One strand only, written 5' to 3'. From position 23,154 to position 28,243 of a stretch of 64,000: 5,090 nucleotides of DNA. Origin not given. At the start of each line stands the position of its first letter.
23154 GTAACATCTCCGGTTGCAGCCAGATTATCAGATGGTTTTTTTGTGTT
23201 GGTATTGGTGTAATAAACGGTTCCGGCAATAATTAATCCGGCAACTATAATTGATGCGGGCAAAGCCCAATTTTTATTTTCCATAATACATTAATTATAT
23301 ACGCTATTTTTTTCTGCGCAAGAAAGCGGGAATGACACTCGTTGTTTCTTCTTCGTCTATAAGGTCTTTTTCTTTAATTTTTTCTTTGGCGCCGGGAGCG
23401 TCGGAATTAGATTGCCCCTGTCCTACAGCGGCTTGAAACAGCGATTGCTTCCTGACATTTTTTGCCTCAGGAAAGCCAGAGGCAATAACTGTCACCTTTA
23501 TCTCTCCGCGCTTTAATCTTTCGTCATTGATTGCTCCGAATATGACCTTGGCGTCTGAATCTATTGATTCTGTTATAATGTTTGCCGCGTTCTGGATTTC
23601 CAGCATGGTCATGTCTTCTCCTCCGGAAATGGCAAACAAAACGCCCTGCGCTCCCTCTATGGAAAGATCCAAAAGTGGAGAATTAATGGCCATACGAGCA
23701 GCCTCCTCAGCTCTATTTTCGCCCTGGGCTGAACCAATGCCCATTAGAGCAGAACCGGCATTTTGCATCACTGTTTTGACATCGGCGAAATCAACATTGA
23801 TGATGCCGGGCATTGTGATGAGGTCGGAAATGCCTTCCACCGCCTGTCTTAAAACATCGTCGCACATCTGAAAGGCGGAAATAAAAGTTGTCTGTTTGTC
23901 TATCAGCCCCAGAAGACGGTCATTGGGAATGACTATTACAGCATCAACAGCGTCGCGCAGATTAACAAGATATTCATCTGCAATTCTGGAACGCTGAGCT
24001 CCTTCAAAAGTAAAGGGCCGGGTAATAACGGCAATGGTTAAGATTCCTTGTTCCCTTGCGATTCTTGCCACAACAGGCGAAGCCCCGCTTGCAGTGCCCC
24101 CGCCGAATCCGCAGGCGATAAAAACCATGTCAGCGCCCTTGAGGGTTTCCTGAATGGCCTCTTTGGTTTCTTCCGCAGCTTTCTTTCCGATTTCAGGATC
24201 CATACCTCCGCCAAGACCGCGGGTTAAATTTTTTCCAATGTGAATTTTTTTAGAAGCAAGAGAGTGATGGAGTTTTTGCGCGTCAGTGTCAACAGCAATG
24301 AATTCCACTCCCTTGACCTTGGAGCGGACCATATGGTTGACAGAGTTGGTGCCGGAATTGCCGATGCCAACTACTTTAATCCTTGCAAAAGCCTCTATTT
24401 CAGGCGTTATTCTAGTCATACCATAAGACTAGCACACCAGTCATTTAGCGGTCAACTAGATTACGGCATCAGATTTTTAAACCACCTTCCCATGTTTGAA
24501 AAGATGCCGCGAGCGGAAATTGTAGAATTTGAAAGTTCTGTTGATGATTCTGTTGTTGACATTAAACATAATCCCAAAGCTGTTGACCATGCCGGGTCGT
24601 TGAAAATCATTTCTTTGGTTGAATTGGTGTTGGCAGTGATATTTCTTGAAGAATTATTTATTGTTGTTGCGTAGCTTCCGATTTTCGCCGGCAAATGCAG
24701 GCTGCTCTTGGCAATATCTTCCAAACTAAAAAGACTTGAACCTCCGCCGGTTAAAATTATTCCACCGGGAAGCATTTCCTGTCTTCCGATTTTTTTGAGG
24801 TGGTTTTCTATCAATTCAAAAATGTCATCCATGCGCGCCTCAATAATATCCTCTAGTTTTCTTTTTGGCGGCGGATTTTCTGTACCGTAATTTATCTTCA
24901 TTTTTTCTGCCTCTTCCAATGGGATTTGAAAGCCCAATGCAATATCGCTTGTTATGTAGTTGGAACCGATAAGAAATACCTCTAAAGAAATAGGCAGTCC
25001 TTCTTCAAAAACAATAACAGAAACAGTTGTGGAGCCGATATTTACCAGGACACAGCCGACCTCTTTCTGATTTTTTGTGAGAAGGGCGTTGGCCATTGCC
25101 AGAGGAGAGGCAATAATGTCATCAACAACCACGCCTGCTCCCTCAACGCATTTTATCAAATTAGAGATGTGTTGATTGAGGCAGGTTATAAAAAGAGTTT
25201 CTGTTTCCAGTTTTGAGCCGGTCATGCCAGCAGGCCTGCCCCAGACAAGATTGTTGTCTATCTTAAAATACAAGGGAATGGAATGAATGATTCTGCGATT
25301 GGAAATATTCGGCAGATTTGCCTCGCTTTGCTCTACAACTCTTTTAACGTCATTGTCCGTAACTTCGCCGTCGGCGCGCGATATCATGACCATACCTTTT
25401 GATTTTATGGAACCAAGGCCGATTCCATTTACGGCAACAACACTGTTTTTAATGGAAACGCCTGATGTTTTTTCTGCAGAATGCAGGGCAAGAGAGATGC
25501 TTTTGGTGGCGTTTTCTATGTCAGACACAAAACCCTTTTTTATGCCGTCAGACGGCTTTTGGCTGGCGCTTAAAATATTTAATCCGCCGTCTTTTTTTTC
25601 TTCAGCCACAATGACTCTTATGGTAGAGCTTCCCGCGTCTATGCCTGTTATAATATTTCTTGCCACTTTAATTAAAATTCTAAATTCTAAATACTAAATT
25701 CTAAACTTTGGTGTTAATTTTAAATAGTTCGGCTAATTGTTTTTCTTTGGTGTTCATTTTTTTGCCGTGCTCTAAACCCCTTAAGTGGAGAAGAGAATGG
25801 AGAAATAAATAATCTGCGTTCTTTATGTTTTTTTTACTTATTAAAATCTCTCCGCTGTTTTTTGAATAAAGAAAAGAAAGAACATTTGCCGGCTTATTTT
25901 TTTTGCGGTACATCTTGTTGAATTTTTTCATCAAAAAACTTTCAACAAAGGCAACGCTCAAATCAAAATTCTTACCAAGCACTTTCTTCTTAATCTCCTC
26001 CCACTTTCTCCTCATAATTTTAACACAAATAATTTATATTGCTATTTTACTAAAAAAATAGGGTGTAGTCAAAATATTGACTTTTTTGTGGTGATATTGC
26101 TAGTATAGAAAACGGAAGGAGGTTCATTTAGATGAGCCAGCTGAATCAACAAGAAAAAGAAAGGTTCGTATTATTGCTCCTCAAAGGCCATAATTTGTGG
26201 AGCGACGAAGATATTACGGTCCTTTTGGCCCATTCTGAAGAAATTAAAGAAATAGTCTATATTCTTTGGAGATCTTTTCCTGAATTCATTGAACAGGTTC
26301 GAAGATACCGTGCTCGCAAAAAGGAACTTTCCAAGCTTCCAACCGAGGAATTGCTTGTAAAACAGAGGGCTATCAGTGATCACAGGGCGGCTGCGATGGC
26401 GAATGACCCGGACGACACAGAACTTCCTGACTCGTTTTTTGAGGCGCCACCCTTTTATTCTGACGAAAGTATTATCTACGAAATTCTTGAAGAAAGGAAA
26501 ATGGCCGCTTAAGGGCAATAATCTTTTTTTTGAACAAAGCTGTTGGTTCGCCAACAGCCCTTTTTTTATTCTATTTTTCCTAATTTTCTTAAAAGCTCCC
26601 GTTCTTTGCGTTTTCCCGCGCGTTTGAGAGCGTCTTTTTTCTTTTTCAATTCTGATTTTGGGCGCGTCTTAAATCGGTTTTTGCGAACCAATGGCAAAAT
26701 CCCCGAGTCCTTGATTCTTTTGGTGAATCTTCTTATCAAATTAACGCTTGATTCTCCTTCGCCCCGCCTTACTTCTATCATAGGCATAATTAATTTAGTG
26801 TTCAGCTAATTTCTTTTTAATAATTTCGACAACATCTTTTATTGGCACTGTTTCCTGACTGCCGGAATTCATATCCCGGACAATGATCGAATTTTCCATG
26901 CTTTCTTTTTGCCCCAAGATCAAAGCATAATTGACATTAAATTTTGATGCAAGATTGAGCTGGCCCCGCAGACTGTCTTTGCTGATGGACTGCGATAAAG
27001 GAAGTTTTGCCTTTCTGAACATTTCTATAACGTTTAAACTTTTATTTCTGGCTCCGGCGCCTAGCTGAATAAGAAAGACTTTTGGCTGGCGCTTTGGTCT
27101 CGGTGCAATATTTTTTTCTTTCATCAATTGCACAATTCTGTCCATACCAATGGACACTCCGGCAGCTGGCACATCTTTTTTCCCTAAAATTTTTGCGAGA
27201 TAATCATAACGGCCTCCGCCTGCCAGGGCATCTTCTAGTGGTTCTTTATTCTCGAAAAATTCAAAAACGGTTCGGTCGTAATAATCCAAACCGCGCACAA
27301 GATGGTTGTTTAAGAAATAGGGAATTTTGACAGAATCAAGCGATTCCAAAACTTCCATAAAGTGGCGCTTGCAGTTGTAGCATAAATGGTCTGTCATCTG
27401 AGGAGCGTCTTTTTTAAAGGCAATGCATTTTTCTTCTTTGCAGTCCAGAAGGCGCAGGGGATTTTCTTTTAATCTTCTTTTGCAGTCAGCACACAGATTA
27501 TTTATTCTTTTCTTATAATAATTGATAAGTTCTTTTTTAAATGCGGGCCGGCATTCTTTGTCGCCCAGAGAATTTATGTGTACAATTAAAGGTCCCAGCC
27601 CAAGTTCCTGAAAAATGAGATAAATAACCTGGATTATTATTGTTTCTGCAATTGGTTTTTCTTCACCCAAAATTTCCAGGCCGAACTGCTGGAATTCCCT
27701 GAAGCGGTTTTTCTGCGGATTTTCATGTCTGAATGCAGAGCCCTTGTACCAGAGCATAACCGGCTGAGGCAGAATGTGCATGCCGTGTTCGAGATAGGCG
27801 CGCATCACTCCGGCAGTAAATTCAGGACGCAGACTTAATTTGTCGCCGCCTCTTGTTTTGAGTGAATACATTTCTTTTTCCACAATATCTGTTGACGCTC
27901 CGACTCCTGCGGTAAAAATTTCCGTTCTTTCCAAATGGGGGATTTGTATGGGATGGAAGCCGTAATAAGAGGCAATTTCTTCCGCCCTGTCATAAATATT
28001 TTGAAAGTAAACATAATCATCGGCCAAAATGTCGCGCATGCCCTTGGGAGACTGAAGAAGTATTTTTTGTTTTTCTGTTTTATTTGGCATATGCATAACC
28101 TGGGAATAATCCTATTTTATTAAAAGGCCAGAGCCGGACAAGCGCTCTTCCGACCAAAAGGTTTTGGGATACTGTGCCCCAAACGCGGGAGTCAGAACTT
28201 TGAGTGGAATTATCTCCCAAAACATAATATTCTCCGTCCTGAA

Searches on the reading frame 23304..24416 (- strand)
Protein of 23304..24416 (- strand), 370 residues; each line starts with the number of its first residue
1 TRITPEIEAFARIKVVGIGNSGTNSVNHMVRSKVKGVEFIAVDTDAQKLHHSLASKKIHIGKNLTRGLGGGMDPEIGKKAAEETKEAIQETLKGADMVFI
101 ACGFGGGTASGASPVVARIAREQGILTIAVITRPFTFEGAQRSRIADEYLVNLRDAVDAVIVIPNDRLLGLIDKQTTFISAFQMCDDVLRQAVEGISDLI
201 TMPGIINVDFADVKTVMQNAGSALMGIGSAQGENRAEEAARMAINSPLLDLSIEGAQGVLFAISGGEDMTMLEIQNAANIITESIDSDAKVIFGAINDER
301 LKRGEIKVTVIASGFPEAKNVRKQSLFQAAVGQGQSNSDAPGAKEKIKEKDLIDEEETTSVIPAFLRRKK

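Call 42: search_protein_families(library=pfam, proteins=[window:23304-24416:-], max_evalue=0.00001)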
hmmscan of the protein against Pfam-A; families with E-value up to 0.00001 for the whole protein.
window:23304-24416:- (370 aa): 2 families
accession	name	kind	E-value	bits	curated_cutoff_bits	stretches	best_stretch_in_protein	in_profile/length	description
PF00091.31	Tubulin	-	4.1e-45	154.8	33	1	12-172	1-189/190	Tubulin/FtsZ family, GTPase domain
PF12327.13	FtsZ_C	-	4.8e-33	113.8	27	1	221-315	1-94/95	FtsZ family, C-terminal domain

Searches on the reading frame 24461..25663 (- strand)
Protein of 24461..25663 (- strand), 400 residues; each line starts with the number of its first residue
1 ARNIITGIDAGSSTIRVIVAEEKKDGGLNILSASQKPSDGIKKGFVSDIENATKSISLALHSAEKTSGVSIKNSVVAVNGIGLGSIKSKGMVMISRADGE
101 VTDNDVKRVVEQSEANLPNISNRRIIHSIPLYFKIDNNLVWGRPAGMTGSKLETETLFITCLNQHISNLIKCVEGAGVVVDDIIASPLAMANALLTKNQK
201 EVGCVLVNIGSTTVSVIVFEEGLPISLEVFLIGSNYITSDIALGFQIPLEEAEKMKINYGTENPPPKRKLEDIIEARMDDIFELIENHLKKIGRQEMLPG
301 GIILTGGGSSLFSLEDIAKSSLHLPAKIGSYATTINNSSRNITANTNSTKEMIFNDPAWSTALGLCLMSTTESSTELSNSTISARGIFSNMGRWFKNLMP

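Call 42: search_protein_families(library=pfam, proteins=[window:24461-25663:-], max_evalue=0.00001)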
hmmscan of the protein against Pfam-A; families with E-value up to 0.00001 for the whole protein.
window:24461-25663:- (400 aa): 3 families
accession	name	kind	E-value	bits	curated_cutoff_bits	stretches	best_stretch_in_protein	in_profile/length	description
PF14450.12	FtsA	-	2e-28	99.8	31.8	1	205-364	1-127/127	Cell division protein FtsA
PF02491.25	SHS2_FTSA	-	4.5e-15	56.2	25.4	1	84-160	5-79/79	SHS2 domain inserted in FTSA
PF11104.14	PilM_2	-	6.1e-12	45.6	27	1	7-368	1-338/340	Type IV pilus assembly protein PilM;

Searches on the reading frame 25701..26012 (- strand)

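Call 59: search_protein_families(library=pfam, proteins=[window:25701-26012:-], max_evalue=0.0001)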
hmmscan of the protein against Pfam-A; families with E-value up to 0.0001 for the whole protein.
window:25701-26012:- (103 aa): 1 family
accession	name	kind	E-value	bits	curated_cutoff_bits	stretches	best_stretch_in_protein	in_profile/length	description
PF02130.23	YbeY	-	1.7e-13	51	25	1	9-90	21-117/129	Endoribonuclease YbeY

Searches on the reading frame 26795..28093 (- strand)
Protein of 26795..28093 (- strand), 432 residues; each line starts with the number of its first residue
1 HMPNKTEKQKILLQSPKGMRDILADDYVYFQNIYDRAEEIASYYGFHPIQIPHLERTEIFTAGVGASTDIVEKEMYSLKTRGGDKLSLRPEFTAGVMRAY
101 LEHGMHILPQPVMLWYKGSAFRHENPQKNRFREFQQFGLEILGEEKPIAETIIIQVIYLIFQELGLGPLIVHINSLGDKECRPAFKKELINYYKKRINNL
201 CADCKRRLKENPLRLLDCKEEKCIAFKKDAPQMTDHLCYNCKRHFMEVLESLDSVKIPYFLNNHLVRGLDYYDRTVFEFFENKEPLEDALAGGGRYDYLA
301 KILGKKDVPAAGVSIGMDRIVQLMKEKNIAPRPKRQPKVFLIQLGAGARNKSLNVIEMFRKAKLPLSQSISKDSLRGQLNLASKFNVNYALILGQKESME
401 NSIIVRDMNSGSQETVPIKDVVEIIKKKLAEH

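Call 42: search_protein_families(library=pfam, proteins=[window:26795-28093:-], max_evalue=0.00001)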
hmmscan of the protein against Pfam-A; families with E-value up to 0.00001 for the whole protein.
window:26795-28093:- (432 aa): 3 families
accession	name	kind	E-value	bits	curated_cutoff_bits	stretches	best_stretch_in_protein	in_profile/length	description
PF13393.11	tRNA-synt_His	-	1e-34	120.6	25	1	18-320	1-308/308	Histidyl-tRNA synthetase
PF03129.25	HGTP_anticodon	-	1.2e-09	38.6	21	1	338-428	1-94/94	Anticodon binding domain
PF00587.30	tRNA-synt_2b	-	1.7e-09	38.4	29.3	1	76-282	1-123/179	tRNA synthetase class II core domain (G, H, P, S and T)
